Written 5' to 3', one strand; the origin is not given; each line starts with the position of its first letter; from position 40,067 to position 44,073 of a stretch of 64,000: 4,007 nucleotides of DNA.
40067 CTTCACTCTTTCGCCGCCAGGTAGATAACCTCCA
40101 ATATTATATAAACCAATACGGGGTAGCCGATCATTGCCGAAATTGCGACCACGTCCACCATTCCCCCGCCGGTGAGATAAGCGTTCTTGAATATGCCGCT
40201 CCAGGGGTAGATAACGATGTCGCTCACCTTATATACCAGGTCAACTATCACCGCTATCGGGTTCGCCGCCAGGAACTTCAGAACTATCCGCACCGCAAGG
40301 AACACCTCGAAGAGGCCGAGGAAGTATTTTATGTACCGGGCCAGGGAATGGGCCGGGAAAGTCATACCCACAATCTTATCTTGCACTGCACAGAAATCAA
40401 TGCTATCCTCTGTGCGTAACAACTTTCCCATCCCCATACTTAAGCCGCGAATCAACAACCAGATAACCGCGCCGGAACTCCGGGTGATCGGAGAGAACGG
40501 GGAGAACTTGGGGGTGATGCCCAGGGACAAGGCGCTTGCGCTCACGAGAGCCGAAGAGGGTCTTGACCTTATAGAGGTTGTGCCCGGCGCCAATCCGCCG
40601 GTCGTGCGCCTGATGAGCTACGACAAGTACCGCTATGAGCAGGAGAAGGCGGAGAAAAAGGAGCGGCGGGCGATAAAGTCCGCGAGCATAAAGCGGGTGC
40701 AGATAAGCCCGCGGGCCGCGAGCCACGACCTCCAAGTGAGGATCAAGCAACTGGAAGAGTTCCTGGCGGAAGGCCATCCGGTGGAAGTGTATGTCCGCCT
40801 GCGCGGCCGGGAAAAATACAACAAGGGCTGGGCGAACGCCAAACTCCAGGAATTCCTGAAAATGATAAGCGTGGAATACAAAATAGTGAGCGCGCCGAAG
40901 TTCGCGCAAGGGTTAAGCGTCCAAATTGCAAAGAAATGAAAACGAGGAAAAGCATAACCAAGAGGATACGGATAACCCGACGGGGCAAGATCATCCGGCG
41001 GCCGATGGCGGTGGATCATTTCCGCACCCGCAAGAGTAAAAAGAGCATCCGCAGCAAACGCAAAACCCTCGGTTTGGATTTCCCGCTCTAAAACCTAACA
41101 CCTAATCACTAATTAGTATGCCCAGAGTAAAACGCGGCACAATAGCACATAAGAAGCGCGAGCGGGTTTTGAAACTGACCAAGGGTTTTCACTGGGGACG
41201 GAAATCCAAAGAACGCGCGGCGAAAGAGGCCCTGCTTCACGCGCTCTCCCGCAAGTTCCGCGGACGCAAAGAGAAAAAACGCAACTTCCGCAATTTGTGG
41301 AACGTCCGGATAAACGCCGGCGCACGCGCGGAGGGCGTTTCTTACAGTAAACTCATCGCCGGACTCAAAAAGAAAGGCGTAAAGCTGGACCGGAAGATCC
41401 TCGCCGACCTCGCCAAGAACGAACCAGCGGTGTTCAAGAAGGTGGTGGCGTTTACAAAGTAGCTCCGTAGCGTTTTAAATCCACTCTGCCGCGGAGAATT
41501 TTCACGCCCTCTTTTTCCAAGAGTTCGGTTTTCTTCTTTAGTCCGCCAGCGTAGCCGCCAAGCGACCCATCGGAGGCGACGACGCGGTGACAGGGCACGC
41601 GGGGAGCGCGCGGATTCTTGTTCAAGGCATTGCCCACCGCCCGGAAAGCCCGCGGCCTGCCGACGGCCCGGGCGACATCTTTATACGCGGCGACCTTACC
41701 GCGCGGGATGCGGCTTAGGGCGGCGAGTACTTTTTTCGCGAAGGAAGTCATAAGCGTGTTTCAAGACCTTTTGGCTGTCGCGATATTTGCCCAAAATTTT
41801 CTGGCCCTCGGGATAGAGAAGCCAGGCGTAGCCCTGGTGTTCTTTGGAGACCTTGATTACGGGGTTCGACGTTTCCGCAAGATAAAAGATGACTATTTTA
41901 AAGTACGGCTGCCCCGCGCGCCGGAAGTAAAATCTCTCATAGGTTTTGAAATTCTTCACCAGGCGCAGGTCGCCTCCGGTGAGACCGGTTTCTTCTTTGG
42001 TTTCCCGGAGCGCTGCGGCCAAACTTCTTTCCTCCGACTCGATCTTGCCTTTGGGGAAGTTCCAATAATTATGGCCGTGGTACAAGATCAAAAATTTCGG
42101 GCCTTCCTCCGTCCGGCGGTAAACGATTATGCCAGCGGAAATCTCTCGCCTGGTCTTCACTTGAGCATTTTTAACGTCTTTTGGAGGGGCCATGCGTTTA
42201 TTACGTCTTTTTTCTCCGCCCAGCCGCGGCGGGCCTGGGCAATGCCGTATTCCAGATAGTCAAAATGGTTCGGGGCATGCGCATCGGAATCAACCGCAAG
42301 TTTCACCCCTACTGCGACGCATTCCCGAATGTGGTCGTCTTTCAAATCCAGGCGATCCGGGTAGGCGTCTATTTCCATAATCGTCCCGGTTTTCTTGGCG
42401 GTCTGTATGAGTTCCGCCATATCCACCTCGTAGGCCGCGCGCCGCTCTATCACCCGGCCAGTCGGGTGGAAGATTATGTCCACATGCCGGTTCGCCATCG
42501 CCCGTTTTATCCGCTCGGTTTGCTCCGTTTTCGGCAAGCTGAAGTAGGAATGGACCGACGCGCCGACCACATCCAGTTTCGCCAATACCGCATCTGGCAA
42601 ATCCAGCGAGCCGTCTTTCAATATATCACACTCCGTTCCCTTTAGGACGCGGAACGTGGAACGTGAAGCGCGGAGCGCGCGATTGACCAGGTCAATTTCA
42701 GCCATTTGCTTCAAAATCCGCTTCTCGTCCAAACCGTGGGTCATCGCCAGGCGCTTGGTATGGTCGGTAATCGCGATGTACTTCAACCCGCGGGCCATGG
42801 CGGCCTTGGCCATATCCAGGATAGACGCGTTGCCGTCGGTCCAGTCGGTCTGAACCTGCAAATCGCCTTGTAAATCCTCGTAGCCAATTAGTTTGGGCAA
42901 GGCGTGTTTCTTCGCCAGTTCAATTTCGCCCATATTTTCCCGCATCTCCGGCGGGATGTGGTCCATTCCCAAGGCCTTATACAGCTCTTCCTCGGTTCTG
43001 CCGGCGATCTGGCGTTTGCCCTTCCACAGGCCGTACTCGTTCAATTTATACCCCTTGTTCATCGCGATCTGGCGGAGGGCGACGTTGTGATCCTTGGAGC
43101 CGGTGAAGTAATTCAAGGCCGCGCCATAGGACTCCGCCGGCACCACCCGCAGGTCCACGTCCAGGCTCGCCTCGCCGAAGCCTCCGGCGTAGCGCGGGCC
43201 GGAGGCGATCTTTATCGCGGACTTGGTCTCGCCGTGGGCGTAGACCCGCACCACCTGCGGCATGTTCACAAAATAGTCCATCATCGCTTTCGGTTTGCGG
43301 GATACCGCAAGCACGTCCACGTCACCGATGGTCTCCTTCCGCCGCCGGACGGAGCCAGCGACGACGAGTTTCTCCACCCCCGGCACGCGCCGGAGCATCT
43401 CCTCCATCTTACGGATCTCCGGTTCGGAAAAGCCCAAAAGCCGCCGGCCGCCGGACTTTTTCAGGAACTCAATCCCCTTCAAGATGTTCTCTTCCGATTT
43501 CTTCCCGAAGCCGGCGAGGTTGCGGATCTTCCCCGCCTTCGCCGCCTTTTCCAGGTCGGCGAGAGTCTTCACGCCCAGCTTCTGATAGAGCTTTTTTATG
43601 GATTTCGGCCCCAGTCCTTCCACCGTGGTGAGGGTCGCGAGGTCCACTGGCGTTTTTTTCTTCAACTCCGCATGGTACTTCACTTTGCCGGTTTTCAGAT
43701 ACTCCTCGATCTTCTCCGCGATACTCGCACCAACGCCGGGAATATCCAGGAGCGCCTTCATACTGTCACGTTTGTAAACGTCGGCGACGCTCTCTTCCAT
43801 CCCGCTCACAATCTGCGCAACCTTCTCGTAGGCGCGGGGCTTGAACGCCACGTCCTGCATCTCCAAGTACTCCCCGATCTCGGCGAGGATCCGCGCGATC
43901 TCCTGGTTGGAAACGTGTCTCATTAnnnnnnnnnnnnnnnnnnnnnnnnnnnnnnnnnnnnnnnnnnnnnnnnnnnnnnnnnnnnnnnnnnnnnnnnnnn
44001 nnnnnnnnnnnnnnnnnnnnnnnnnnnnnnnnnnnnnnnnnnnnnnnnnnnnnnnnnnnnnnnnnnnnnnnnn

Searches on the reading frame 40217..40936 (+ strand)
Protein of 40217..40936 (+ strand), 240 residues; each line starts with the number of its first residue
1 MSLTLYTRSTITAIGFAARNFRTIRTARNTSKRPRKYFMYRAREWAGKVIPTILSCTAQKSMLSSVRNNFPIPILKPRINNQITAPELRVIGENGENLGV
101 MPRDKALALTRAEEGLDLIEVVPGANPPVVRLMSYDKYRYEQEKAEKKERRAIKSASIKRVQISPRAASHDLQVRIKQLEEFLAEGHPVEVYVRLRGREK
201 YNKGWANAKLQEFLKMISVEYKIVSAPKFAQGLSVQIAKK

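Call 12: search_protein_families(library=pfam, proteins=[window:40217-40936:+], max_evalue=0.001)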
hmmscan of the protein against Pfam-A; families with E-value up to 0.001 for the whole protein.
window:40217-40936:+ (240 aa): 2 families
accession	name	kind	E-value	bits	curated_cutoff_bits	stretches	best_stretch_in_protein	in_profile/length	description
PF05198.21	IF3_N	-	3.1e-26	91.8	26.9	1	79-148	1-69/70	Translation initiation factor IF-3, N-terminal domain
PF00707.27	IF3_C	-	8.1e-14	51.8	34.8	1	157-230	2-75/86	Translation initiation factor IF-3, C-terminal domain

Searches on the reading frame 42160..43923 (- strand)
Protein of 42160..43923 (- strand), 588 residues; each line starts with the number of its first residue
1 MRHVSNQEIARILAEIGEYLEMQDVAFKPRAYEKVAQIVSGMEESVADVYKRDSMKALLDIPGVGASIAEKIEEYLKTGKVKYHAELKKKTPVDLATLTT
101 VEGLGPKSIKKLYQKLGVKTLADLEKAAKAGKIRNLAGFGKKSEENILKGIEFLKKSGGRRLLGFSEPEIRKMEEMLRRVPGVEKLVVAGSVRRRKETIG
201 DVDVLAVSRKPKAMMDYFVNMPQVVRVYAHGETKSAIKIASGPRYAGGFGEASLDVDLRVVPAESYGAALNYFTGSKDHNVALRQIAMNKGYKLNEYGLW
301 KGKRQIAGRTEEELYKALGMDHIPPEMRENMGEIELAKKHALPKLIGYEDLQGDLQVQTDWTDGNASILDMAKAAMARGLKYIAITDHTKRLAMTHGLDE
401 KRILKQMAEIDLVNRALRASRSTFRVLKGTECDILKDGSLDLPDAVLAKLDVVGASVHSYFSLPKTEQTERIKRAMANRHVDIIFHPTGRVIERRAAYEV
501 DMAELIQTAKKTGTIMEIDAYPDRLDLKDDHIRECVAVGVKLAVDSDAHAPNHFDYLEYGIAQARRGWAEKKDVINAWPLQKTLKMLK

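Call 12: search_protein_families(library=pfam, proteins=[window:42160-43923:-], max_evalue=0.001)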
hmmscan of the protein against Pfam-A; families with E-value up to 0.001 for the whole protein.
window:42160-43923:- (588 aa): 7 families
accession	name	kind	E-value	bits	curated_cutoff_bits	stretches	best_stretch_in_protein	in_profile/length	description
PF14791.11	DNA_pol_B_thumb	-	1.4e-23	83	25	1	269-329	1-63/63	DNA polymerase beta thumb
PF14716.13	HHH_8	-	1.1e-15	58.2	30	1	5-80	2-72/73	Helix-hairpin-helix domain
PF14520.12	HHH_5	-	4.6e-12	46.7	27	1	97-150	3-54/57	Helix-hairpin-helix domain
PF02811.25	PHP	-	2.1e-06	28.6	26.4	1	354-480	1-114/164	PHP domain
PF00633.29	HHH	-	4.5e-05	23.5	24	0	52-72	7-27/30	Helix-hairpin-helix motif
PF10391.15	DNA_pol_lambd_f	-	0.00018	21.7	29.8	0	97-127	2-31/51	Fingers domain of DNA polymerase lambda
PF14792.12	DNA_pol_B_palm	-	0.00081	20.1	25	0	178-213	19-54/113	DNA polymerase beta palm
